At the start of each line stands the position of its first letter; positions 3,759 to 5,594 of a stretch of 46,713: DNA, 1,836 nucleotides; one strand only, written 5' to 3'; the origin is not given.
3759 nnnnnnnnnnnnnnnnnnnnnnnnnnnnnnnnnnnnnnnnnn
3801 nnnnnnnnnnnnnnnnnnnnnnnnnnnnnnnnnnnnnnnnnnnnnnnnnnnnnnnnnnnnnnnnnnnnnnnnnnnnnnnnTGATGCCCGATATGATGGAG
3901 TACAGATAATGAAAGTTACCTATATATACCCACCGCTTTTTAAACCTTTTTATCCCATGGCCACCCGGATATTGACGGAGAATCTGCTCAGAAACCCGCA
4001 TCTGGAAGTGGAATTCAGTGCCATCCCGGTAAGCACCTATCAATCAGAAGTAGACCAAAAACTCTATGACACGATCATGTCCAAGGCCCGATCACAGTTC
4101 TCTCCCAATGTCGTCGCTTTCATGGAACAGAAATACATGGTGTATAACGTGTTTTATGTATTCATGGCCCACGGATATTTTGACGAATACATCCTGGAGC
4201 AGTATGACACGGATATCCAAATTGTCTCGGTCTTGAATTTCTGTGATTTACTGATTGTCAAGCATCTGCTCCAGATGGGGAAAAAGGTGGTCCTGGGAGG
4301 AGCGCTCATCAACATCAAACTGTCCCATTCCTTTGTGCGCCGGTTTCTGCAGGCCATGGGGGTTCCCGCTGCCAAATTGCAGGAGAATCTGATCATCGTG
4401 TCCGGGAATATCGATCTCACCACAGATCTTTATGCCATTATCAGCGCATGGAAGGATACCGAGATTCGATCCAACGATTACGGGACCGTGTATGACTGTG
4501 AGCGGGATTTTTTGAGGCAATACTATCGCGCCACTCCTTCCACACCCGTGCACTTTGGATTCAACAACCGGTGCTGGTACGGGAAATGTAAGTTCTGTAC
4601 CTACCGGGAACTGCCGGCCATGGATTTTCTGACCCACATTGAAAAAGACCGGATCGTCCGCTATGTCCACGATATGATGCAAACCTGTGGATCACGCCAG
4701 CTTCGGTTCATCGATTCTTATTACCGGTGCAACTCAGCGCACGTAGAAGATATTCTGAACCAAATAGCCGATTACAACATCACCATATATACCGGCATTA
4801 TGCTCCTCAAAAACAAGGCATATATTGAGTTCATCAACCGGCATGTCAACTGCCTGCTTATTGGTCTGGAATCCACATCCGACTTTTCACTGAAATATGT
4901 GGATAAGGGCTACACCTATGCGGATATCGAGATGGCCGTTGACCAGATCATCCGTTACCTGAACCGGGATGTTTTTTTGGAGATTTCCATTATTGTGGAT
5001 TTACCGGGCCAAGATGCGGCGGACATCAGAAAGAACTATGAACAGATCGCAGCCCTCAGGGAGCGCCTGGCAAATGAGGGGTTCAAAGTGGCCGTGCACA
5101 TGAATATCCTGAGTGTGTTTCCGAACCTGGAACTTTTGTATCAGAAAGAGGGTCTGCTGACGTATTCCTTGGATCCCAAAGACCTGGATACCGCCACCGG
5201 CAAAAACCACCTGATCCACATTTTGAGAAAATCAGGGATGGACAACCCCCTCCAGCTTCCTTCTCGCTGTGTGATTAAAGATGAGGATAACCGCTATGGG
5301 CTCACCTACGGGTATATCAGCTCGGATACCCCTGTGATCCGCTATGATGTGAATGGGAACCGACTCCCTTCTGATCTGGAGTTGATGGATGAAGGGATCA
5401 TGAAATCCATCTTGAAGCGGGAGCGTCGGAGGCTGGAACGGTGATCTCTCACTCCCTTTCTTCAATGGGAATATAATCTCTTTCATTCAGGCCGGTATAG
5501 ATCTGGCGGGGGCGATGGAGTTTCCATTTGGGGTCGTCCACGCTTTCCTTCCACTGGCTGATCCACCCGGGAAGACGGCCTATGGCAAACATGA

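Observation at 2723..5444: Orphan two-gene cassette: QueC-like PP-loop protein with a novel N-domain plus a radical-SAM-like enzyme with a CX4CX2C triad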

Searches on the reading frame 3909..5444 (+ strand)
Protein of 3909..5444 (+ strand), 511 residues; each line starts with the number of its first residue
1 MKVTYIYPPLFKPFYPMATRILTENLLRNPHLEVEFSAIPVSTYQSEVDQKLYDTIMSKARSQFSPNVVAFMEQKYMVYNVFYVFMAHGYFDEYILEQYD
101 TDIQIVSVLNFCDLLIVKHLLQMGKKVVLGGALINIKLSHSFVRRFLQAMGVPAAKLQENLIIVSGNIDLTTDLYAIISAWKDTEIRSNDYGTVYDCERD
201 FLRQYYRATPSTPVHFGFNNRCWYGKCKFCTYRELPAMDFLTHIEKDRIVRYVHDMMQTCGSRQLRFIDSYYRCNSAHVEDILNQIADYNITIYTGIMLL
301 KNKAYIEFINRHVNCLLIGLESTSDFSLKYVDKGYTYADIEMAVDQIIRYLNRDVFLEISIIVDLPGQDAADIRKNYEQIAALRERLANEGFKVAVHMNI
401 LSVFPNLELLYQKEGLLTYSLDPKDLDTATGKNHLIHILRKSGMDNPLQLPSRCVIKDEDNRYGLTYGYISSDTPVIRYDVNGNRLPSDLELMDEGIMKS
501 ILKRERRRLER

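Call 4: search_protein_families(library=pfam, proteins=[window:3909-5444:+], max_evalue=1)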
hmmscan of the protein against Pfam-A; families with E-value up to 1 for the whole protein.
window:3909-5444:+ (511 aa): 3 families
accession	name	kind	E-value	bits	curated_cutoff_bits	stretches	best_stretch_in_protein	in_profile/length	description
PF04055.27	Radical_SAM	-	2e-05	25.2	29.5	1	220-378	5-164/166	Radical SAM superfamily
PF16779.11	DMP12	-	0.017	15.5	27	1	339-400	33-97/115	DNA-mimic protein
PF17378.7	REC104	-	0.13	12.4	27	0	194-221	10-36/182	Meiotic recombination protein REC104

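Call 5: search_protein_families(library=ncbifam, proteins=[window:3909-5444:+], max_evalue=1)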
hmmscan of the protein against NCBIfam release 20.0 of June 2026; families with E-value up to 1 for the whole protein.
window:3909-5444:+ (511 aa): 6 families
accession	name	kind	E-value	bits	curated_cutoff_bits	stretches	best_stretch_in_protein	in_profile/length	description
TIGR04013.1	B12_SAM_MJ_1487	hypoth_equivalog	3e-07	29.6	251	1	222-398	160-344/382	TIGR04013 family B12-binding domain/radical SAM domain-containing protein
TIGR04072.2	rSAM_ladder_B12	equivalog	5.5e-07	28.6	360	1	221-385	187-351/443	lipid biosynthesis B12-binding/radical SAM protein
TIGR04479.1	bcpD_PhpK_rSAM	subfamily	2e-05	23.2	600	1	181-378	211-404/504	PhpK family radical SAM P-methyltransferase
TIGR03975.1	rSAM_ocin_1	subfamily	0.0013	17.4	281.85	1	222-381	270-428/606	RiPP maturation radical SAM C-methyltransferase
TIGR01579.1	MiaB-like-C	equivalog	0.0069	15.7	357.05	1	313-382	249-317/416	tRNA (N(6)-L-threonylcarbamoyladenosine(37)-C(2))-methylthiotransferase MtaB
TIGR04014.1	B12_SAM_MJ_0865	equivalog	0.012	14.4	360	1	309-382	264-335/434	methyl-coenzyme M reductase glutamine C-methyltransferase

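Call 8: search_solved_structures(query=window:3909-5444:+, max_evalue=10, show_alignments=2)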
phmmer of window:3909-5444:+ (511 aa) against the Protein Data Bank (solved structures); distinct sequences matched with E-value up to 10: 2.
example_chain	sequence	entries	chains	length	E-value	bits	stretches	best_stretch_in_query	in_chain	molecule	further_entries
3w1o_A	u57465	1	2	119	0.18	13.9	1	337-403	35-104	DNA mimic protein DMP12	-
9bh5_AY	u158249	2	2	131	1.6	10.8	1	199-251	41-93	Small ribosomal subunit protein eS24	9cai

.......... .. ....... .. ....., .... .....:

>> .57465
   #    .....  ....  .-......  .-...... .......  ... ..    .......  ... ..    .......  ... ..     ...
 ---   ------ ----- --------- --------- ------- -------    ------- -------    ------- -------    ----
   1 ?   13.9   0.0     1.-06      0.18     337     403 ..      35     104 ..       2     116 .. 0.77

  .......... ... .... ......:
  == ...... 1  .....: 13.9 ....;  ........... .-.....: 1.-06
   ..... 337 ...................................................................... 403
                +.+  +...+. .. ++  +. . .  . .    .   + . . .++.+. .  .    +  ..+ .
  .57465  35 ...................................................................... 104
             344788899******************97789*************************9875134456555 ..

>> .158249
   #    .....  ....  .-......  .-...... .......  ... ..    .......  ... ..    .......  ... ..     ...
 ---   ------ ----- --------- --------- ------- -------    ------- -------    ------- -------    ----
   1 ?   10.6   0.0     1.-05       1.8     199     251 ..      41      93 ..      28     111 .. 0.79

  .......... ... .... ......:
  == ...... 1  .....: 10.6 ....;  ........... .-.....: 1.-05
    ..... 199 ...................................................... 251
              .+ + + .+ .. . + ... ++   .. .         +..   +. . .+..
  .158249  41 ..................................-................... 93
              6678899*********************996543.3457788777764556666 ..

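Call 10: find_homologous_proteins(query=window:3909-5444:+, max_evalue=0.001)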
Query window:3909-5444:+ (511 aa): 141 proteins with E <= 0.001 among 7179 candidates; the best 120 are listed.
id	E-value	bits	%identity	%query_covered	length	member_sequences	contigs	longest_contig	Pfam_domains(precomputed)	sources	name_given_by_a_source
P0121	0.0e+0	1167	100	100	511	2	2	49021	PF04055.28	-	-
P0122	6.5e-294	993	84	100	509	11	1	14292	PF04055.28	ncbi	ncbi:MAG: hypothetical protein ACLFUT_02850 [Desulfobacteraceae bacterium]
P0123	2.0e-284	962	82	99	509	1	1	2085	PF04055.28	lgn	-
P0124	2.4e-263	893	76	99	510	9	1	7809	PF04055.28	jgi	jgi:hypothetical protein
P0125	7.8e-228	775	67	99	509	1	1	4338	PF04055.28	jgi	jgi:hypothetical protein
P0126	3.8e-227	773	67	99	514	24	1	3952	-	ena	-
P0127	1.1e-226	772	66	99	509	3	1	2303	PF04055.28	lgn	-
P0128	2.0e-226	771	66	99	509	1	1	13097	PF04055.28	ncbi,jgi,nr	ncbi:MAG: hypothetical protein JRL30_18965 [Deltaproteobacteria bacterium]|nr:hypothetical protein [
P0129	2.1e-226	771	67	99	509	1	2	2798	-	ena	-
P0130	2.6e-226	770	67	99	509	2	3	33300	-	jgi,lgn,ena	-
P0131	1.4e-225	768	66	99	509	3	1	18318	-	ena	-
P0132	1.5e-225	768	66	99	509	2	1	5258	PF04055.28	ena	-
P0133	6.6e-224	762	66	99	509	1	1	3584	PF04055.28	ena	-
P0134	4.4e-223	760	65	99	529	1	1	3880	-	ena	-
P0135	9.2e-222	755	64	100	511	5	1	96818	-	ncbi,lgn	-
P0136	1.2e-221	755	66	99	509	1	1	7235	PF04055.28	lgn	-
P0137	2.1e-221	754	65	100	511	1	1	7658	PF04055.28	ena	-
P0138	5.4e-221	753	64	100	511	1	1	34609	PF04055.28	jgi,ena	-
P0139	5.5e-221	753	64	100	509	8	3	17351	PF04055.28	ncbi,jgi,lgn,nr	ncbi:MAG: hypothetical protein JRF51_14120 [Deltaproteobacteria bacterium]|nr:hypothetical protein [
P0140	1.7e-220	751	65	99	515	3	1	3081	PF04055.28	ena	-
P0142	4.4e-220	750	65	99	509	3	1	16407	PF04055.28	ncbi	-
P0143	4.5e-220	750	63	99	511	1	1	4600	PF04055.28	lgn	-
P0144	5.1e-220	750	65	99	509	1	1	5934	PF04055.28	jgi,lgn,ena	-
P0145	5.3e-220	750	65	99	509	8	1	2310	PF04055.28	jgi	jgi:hypothetical protein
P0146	2.9e-219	747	65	99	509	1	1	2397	PF04055.28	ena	-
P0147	1.5e-218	745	65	99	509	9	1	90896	PF04055.28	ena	-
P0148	5.1e-218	743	65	99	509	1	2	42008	PF04055.28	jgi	-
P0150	7.8e-218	742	64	99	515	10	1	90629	PF04055.28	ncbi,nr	ncbi:MAG: hypothetical protein LJE96_02185 [Deltaproteobacteria bacterium]|nr:hypothetical protein [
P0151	8.1e-218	742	64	99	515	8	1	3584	PF04055.28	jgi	-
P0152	1.7e-217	741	63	99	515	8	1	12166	PF04055.28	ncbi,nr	ncbi:MAG: hypothetical protein K9N10_13265 [Deltaproteobacteria bacterium]|nr:hypothetical protein [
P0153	3.8e-217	740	64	99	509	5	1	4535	PF04055.28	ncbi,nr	ncbi:MAG: hypothetical protein J7M32_10400 [Deltaproteobacteria bacterium]|nr:hypothetical protein [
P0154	4.5e-217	740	64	99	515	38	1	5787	PF04055.28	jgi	jgi:hypothetical protein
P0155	2.1e-216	738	64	99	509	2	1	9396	PF04055.28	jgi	-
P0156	2.7e-216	737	63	99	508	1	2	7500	PF04055.28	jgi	-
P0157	4.8e-216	737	63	99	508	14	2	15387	PF04055.28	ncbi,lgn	ncbi:MAG: radical SAM protein [Desulfatiglandaceae bacterium]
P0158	5.5e-216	736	65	99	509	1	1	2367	PF04055.28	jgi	-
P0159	2.0e-215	735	63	99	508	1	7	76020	PF04055.28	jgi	-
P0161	4.8e-215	733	63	99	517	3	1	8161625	PF04055.28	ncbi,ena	-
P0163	1.2e-214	732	63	99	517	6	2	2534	PF04055.28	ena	-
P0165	1.4e-214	732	66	96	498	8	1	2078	PF04055.28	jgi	-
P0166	1.6e-214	732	64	99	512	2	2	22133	PF04055.28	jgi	-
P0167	3.3e-214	731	63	99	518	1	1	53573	PF04055.28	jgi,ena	-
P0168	7.5e-214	729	63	99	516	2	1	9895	PF04055.28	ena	-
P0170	8.4e-214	729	62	99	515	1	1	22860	PF04055.28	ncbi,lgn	-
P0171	1.2e-213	729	63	99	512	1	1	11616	PF04055.28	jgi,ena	-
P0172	1.2e-213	729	63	99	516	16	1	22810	PF04055.28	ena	-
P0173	2.4e-213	728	63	99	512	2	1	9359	PF04055.28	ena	-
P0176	1.9e-212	725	62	99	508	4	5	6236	PF04055.28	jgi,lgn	-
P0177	3.2e-212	724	63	99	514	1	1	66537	PF04055.28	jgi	-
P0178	4.5e-212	723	65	96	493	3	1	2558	PF04055.28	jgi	jgi:hypothetical protein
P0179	6.4e-212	723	62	100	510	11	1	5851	PF04055.28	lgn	-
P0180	6.7e-212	723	61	99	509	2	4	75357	PF04055.28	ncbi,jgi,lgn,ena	-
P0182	9.4e-212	722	63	99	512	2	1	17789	PF04055.28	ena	-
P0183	3.6e-211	720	61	99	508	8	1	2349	PF04055.28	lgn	-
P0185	1.8e-210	718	62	99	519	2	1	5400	PF04055.28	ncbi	-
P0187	1.9e-209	715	62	99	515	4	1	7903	PF04055.28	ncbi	-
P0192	1.3e-207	709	59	99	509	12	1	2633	PF04055.28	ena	-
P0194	3.3e-207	707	60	99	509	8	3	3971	PF04055.28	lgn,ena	-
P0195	6.2e-207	707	60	99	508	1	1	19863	PF04055.28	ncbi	-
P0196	1.4e-206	705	59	99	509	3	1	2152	PF04055.28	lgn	-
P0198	2.9e-205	701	60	99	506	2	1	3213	PF04055.28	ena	-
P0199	1.9e-204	698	62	96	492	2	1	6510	PF04055.28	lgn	-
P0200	3.5e-204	697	58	99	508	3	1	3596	PF04055.28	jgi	jgi:hypothetical protein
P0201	1.1e-203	696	59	99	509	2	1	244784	PF04055.28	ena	-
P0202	1.3e-203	696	60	99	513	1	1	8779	PF04055.28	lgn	-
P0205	1.4e-201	689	62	96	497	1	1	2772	PF04055.28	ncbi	-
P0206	2.1e-201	688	58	99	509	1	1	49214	PF04055.28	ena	-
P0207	2.3e-201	688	57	100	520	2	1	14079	PF04055.28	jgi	jgi:hypothetical protein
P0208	3.2e-200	684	60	99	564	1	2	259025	PF04055.28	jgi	-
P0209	2.6e-198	678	63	89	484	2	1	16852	PF04055.28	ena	-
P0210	3.6e-196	671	63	91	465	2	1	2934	PF04055.28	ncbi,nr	ncbi:MAG TPA: hypothetical protein VKA69_07465, partial [Desulfobacteria bacterium]|nr:hypothetical 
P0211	2.3e-195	668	57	99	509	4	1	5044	-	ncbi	-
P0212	5.1e-194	664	54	99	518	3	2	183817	-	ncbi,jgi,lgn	-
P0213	2.1e-187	642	56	99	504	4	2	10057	PF04055.28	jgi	-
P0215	5.9e-186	637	67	83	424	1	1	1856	PF04055.28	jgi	jgi:hypothetical protein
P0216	2.7e-183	629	54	100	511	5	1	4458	PF04055.28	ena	-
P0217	2.3e-182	625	54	100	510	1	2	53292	PF04055.28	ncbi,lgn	-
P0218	2.5e-182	625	54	99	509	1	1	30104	PF04055.28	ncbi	-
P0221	2.4e-180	619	53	100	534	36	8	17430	PF04055.28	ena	-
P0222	1.4e-179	616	53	100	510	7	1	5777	PF04055.28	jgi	-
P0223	3.0e-177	609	53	100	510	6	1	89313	PF04055.28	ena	-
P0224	5.2e-176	605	52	100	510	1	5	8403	PF04055.28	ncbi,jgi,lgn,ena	-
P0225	2.0e-175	603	52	100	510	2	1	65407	PF04055.28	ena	-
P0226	8.6e-174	597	51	100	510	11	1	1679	PF04055.28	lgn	-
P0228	1.8e-170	586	51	99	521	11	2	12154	PF04055.28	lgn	-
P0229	1.1e-164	567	60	82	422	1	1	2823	PF04055.28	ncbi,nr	ncbi:MAG: hypothetical protein HN366_26130, partial [Deltaproteobacteria bacterium]|nr:hypothetical 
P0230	3.1e-163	562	50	99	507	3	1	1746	PF04055.28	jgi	jgi:hypothetical protein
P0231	3.8e-159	549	53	90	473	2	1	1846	PF04055.28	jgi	jgi:radical SAM superfamily enzyme YgiQ (UPF0313 family)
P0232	4.8e-150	519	60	74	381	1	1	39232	PF04055.28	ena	-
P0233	1.0e-146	508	53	83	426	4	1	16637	PF04055.28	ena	-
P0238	5.8e-69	251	31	99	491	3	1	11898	PF04055.28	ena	-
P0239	9.5e-65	238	34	97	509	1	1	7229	PF04055.28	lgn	-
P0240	1.1e-63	234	34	87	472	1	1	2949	PF04055.28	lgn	-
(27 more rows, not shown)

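Call 16: find_encoding_contigs(protein=P0238, flank=10000, max_places=2)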
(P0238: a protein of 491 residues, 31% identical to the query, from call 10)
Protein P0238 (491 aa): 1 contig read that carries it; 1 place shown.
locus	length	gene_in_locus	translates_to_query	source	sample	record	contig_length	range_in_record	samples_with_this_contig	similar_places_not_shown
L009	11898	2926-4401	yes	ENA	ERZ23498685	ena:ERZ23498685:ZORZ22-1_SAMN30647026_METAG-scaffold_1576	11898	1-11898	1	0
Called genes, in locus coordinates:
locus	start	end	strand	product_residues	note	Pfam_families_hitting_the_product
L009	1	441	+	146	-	?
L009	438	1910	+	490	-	PF04055:Radical_SAM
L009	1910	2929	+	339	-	-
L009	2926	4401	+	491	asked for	PF04055:Radical_SAM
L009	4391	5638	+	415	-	PF00733:Asn_synthase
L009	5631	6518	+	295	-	PF04055:Radical_SAM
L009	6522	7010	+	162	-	-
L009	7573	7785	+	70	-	-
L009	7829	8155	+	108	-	-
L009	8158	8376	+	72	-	-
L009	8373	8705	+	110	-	-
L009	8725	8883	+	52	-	-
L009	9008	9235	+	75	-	-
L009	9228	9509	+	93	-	-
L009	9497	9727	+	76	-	-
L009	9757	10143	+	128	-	-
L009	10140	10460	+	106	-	-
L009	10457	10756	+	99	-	-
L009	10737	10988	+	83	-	-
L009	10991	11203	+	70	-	-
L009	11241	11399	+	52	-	-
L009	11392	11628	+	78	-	-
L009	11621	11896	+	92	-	?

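Call 18: search_protein_families(library=pfam, proteins=[L009:438-1910:+, L009:1910-2929:+, L009:2926-4401:+, L009:4391-5638:+, L009:5631-6518:+, L009:6522-7010:+, L009:1-441:+], max_evalue=0.1)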
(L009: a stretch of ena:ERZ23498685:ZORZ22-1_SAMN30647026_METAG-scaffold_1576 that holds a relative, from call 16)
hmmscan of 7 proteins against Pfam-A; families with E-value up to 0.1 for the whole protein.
L009:438-1910:+ (490 aa): 2 families
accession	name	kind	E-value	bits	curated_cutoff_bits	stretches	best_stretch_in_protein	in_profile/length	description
PF04055.27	Radical_SAM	-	3e-12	47.5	29.5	1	223-374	2-156/166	Radical SAM superfamily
PF02310.24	B12-binding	-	0.0082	16.4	32.1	1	115-183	53-120/121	B12 binding domain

L009:1910-2929:+ (339 aa): 1 family
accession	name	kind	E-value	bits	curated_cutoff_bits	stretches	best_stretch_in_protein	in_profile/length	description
PF02655.19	ATP-grasp_3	-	6.8e-05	23.4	23.2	1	131-250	45-159/160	ATP-grasp domain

L009:2926-4401:+ (491 aa): 1 family
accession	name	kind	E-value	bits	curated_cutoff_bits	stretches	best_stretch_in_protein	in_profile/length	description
PF04055.27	Radical_SAM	-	3.8e-13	50.4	29.5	1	224-367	5-151/166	Radical SAM superfamily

L009:4391-5638:+ (415 aa): 1 family
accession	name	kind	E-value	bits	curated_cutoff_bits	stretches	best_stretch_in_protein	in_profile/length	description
PF00733.27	Asn_synthase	-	1.4e-17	64.8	21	1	58-412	20-354/354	Asparagine synthase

L009:5631-6518:+ (295 aa): 1 family
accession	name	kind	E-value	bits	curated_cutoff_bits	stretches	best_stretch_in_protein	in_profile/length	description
PF04055.27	Radical_SAM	-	2e-12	48.1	29.5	1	7-161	1-161/166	Radical SAM superfamily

L009:6522-7010:+ (162 aa): 1 family
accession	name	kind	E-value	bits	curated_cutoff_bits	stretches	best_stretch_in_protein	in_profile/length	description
PF21878.2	STIV_turret_1st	-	0.036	14.6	27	1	42-110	53-112/134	C381 turret protein 1st galactose-binding domain-like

L009:1-441:+ (146 aa): 2 families
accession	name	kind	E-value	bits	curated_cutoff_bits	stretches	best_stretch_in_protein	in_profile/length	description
PF18927.5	CrtO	-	0.079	13.7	27.3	0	75-106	11-41/123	Glycosyl-4,4'-diaponeurosporenoate acyltransferase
PF06313.16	ACP53EA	-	0.081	13.5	25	0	98-130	29-61/90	Drosophila ACP53EA protein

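Call 31: search_solved_structures(query=A2, max_evalue=1, show_alignments=2)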
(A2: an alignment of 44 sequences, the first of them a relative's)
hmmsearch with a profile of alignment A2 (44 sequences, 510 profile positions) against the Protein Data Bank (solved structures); distinct sequences matched with E-value up to 1: 1.
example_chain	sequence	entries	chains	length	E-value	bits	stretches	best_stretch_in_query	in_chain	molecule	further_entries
6p78_A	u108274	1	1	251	5.7e-06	28.4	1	209-346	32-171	Queuine lyase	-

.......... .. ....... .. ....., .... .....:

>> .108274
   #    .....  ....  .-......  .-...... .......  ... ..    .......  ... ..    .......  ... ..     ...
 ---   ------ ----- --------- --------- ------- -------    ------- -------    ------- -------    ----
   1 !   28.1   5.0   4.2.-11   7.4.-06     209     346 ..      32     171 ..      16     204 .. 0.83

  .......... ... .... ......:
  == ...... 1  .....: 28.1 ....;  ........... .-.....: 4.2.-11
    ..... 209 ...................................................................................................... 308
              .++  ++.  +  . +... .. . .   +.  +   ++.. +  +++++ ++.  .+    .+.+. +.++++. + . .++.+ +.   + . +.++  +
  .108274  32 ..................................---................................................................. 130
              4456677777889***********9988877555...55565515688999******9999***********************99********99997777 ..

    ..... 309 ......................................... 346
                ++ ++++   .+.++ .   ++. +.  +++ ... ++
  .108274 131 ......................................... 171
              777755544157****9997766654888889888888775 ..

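Call 49: predict_structure(alignment_id=A2)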
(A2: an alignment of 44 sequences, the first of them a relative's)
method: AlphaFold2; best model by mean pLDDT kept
length: 511 residues; sequences in the alignment: 44
mean_pLDDT: 93.8   pTM: 0.92
mean pLDDT of the five models: 93.8, 93.8, 93.6, 92.4, 90.3
residues with pLDDT >= 90: 454; 70-90: 50; 50-70: 3; < 50: 4
segments of 3 or more residues with pLDDT < 50: 508-511
pLDDT, mean of each block of 10 residues (from residue 1): 97 94 97 97 93 95 96 90 96 94 97 98 98 94 98 98 96 97 95 94 86 92 83 86 93 96 91 81 95 94 95 95 97 96 98 97 97 98 98 95 95 93 92 95 95 96 94 96 96 96 68 31
secondary structure, 60 per line:
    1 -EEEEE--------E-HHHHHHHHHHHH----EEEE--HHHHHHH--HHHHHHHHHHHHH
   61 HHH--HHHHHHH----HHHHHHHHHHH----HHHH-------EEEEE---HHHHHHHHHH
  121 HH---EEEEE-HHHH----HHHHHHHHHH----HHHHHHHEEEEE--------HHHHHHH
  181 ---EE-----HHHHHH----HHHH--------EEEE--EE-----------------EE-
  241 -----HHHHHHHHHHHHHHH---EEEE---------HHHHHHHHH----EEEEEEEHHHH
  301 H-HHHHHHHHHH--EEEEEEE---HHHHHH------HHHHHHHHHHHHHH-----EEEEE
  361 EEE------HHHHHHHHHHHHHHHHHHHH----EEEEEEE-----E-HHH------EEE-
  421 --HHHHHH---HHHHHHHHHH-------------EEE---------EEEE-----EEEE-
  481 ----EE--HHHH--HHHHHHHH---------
elements in order: E2-6 H17-28 E33-36 H39-45 H48-63 H66-72 H77-87 H92-95 E103-107 H111-122 E126-130 H132-135 H140-149 H154-160 E161-165 H174-180 H191-196 H201-204 E213-216 H246-260 E264-267 H277-285 E290-296 H297-301 H303-312 E315-321 H325-330 H337-350 E356-363 H370-389 E394-400 E417-419 H423-428 H432-441 E455-457 E467-470 E476-479 H489-492 H495-502
